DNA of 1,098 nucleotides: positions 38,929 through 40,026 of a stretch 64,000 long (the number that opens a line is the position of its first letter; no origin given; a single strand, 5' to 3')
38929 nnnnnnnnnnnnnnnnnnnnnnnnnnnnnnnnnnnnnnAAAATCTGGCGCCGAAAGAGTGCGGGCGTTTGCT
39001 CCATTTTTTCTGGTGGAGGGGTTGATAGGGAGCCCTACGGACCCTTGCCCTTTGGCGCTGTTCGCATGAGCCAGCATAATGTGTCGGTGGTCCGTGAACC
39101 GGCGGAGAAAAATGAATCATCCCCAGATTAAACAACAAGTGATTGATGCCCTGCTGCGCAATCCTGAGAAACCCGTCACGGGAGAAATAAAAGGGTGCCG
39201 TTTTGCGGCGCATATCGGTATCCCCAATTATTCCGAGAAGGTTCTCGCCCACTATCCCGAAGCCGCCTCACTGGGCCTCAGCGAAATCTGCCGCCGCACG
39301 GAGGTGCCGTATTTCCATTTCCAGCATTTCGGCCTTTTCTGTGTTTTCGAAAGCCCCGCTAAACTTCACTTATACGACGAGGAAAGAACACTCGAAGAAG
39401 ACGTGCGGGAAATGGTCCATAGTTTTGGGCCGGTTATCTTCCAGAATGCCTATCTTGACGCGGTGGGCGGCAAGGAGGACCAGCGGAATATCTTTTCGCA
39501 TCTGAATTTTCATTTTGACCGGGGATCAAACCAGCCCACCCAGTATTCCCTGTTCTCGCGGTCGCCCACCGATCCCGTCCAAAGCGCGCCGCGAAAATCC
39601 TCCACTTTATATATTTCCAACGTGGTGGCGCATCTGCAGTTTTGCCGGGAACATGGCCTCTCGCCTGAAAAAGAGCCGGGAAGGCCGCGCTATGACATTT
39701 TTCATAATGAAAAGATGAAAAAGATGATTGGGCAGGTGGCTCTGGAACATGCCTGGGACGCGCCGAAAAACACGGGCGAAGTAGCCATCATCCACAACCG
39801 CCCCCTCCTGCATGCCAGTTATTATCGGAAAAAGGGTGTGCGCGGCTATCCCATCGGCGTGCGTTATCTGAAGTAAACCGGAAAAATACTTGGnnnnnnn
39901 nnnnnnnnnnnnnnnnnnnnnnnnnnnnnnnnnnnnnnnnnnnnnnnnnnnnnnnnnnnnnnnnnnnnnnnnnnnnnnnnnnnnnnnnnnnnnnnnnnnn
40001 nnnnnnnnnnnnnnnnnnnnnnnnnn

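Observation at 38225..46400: About-8 kb compositionally distinct accessory island of hypothetical genes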

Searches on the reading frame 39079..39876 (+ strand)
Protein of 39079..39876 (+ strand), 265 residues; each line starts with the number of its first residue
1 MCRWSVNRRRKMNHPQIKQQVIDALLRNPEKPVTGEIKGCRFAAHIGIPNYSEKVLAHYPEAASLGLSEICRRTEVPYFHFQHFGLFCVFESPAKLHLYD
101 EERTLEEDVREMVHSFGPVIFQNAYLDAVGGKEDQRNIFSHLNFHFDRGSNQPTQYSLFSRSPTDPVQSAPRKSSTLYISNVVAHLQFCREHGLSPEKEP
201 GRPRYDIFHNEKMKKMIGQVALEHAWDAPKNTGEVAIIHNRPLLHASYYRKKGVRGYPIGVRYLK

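Call 3: search_protein_families(library=pfam, proteins=[window:39079-39876:+], max_evalue=0.01)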
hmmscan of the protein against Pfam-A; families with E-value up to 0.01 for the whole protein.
window:39079-39876:+ (265 aa): 0 families

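Call 11: search_protein_families(library=ncbifam, proteins=[window:39112-39876:+], max_evalue=0.01)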
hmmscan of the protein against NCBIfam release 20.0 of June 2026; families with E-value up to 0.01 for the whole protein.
window:39112-39876:+ (254 aa): 0 families

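Call 23: search_protein_families(library=padloc, proteins=[window:39112-39876:+], max_evalue=0.01)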
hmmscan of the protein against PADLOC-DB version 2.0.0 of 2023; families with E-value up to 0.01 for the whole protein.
window:39112-39876:+ (254 aa): 0 families

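Call 24: search_protein_families(library=phrogs, proteins=[window:39112-39876:+], max_evalue=0.01)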
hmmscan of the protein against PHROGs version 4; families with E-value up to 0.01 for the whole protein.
window:39112-39876:+ (254 aa): 0 families

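Call 25: search_solved_structures(query=window:39112-39876:+, max_evalue=10)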
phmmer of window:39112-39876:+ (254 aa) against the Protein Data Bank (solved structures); distinct sequences matched with E-value up to 10: 0.

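Call 35: find_homologous_proteins(query=window:39112-39876:+, max_evalue=0.001)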
Query window:39112-39876:+ (254 aa): 29 proteins with E <= 0.001 among 368 candidates.
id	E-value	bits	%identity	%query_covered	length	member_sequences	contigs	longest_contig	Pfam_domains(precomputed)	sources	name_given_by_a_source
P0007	3.8e-173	592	100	100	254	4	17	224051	-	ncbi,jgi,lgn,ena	-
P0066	1.8e-142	491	81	100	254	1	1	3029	-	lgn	-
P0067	1.1e-87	312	55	98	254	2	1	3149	-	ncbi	-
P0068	4.6e-83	297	51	98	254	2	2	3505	-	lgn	-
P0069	2.9e-82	294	53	98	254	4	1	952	-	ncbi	-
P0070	9.4e-81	289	51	98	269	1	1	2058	-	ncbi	-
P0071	1.4e-80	289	51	98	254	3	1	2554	-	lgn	-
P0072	1.1e-79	286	50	98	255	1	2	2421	-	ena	-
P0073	2.5e-78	281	50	98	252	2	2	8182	-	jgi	-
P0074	1.1e-77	279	50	98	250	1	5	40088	-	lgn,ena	-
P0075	1.4e-77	279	53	96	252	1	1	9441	-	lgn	-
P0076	2.0e-77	278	52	96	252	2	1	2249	-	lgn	-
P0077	2.0e-76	275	50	98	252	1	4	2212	-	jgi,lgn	-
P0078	2.1e-76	275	50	98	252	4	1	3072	-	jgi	-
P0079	2.6e-76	275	51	97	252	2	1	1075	-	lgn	-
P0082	3.5e-74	268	50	94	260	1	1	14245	-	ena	-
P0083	5.9e-73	264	49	98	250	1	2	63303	-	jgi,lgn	-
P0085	8.5e-68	247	48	97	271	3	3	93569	-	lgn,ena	-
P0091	9.5e-58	214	44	100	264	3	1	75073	-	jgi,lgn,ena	-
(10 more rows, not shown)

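Call 38: find_encoding_contigs(protein=P0085, flank=6000, max_places=2)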
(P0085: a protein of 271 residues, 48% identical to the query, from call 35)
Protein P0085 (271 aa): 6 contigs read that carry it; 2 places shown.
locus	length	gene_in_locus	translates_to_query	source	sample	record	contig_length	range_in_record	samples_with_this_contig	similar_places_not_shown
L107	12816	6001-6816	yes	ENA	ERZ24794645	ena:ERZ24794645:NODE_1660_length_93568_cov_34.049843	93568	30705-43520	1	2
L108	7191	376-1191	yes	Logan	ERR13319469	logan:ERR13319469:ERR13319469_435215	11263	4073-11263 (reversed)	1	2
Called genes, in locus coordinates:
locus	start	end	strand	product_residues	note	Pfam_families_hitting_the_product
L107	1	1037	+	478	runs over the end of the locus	PF01523:PmbA_TldD_1st, PF19290:PmbA_TldD_2nd, PF19289:PmbA_TldD_3rd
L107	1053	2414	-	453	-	PF04107:GCS2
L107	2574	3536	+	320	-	PF01040:UbiA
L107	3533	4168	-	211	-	-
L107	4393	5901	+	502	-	PF20695:UbiD_N, PF01977:UbiD, PF20696:UbiD_C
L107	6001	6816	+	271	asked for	-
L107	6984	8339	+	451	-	PF01523:PmbA_TldD_1st, PF19290:PmbA_TldD_2nd, PF19289:PmbA_TldD_3rd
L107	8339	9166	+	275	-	PF00459:Inositol_P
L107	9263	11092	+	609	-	PF00664:ABC_membrane, PF00005:ABC_tran, PF02463:SMC_N (weak)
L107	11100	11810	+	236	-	PF04028:DUF374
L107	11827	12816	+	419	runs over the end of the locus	PF04413:Glycos_transf_N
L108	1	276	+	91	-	?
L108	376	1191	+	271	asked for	-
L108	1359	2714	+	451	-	PF01523:PmbA_TldD_1st, PF19290:PmbA_TldD_2nd, PF19289:PmbA_TldD_3rd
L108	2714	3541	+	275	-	PF00459:Inositol_P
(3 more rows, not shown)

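Call 39: find_encoding_contigs(protein=P0083, flank=6000, max_places=2)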
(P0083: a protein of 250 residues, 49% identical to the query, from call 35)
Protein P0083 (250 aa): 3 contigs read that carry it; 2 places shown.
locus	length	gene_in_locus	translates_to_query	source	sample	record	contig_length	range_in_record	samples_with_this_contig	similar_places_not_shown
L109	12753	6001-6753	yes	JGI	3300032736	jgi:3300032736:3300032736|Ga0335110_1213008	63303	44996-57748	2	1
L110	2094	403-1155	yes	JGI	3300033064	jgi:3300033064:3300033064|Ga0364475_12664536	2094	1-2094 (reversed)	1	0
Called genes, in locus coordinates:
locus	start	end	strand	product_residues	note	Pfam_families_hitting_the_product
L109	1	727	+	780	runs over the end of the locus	PF01315:Ald_Xan_dh_C, PF02738:MoCoBD_1, PF20256:MoCoBD_2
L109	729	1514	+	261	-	PF01261:AP_endonuc_2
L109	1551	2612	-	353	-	PF01717:Meth_synt_2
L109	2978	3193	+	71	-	-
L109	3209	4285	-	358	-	PF01408:GFO_IDH_MocA, PF03807:F420_oxidored (faint), PF22725:GFO_IDH_MocA_C3, PF02894:GFO_IDH_MocA_C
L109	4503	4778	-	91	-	-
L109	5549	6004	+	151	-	-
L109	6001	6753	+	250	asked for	-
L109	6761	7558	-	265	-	PF00378:ECH_1, PF16113:ECH_2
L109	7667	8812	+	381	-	PF02771:Acyl-CoA_dh_N, PF02770:Acyl-CoA_dh_M, PF00441:Acyl-CoA_dh_1 (faint)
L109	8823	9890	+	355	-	PF02771:Acyl-CoA_dh_N (weak), PF00441:Acyl-CoA_dh_1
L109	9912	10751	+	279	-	PF01557:FAA_hydrolase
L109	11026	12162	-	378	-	PF18027:Pepdidase_M14_N, PF00246:Peptidase_M14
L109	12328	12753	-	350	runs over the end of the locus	PF01370:Epimerase, PF22917:PRISE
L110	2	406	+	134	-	?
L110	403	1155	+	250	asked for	-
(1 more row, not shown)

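Call 43: find_encoding_contigs(protein=P0091, flank=6000, max_places=2)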
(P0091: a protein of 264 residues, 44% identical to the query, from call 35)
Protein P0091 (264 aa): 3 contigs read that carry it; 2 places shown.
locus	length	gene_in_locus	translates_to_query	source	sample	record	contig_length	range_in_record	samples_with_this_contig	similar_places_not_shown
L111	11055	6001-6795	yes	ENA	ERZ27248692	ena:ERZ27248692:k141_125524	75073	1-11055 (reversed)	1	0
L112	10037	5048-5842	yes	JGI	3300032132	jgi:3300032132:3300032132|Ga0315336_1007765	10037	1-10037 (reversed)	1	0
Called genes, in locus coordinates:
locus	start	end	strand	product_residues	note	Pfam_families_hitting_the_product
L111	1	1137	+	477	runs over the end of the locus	PF01523:PmbA_TldD_1st, PF19290:PmbA_TldD_2nd, PF19289:PmbA_TldD_3rd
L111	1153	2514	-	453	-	PF04107:GCS2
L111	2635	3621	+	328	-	PF01040:UbiA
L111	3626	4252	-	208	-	-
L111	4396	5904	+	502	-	PF20695:UbiD_N, PF01977:UbiD, PF20696:UbiD_C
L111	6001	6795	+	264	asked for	-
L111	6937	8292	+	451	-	PF01523:PmbA_TldD_1st, PF19290:PmbA_TldD_2nd, PF19289:PmbA_TldD_3rd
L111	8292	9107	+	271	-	PF00459:Inositol_P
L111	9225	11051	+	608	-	PF00664:ABC_membrane, PF00005:ABC_tran, PF02463:SMC_N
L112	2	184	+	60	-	?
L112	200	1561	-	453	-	PF04107:GCS2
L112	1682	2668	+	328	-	PF01040:UbiA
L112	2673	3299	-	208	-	-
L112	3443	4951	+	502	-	PF20695:UbiD_N, PF01977:UbiD, PF20696:UbiD_C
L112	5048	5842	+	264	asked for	-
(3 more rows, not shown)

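Call 44: find_encoding_contigs(protein=P0074, flank=6000, max_places=2)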
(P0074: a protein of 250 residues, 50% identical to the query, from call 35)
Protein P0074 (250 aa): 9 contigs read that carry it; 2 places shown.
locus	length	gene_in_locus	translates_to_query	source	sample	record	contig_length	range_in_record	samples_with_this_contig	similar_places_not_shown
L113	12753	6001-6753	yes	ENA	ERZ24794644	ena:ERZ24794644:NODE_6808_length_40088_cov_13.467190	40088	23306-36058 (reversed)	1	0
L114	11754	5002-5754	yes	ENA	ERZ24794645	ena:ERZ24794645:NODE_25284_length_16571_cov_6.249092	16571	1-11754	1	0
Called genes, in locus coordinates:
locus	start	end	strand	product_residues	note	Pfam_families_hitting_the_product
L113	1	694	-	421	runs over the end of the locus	PF06689:zf-C4_ClpX, PF01078:Mg_chelatase (faint), PF05496:RuvB_N (weak), PF00004:AAA, PF07724:AAA_2, PF07728:AAA_5 (weak), PF10431:ClpB_D2-small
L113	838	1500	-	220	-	PF00574:CLP_protease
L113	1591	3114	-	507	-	PF05697:Trigger_N, PF00254:FKBP_C, PF05698:Trigger_C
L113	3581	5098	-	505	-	PF03853:YjeF_N, PF01256:Carb_kinase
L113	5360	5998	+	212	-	-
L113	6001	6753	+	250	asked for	-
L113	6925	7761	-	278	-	PF16656:Pur_ac_phosph_N (weak), PF24135:DUF7402, PF00754:F5_F8_type_C (weak)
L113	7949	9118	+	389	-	PF00155:Aminotran_1_2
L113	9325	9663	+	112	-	PF00543:P-II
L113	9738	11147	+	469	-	PF03951:Gln-synt_N, PF00120:Gln-synt_C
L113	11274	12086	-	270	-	PF04248:NTP_transf_9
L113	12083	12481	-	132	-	-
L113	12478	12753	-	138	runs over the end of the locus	PF03061:4HBT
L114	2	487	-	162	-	?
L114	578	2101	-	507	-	PF05697:Trigger_N, PF00254:FKBP_C, PF05698:Trigger_C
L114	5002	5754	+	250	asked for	-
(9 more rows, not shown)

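Call 45: find_encoding_contigs(protein=P0082, flank=6000, max_places=2)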
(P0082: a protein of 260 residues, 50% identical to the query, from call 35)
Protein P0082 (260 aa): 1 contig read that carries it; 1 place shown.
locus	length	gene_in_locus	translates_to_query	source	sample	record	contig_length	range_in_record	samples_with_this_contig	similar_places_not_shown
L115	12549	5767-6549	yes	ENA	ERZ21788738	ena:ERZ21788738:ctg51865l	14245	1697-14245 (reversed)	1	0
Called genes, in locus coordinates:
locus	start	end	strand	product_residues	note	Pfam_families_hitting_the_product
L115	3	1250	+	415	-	?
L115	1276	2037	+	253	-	PF04376:ATE_N, PF04377:ATE_C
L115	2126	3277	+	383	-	PF03480:DctP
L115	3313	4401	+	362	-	PF03480:DctP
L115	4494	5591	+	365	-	PF03480:DctP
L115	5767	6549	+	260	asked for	-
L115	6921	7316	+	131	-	-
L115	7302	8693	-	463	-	PF06808:DctM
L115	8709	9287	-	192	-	PF04290:DctQ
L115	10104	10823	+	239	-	PF00440:TetR_N, PF09209:CecR_C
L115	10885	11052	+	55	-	-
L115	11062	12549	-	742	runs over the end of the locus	PF00521:DNA_topoisoIV, PF03989:DNA_gyraseA_C (faint)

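Call 59: search_dna_similar(query=window:39112-39876:+, collection=plasmids, mode=protein, max_evalue=0.001, max_rows=15)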
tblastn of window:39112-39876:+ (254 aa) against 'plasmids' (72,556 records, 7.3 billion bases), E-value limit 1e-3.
No match.
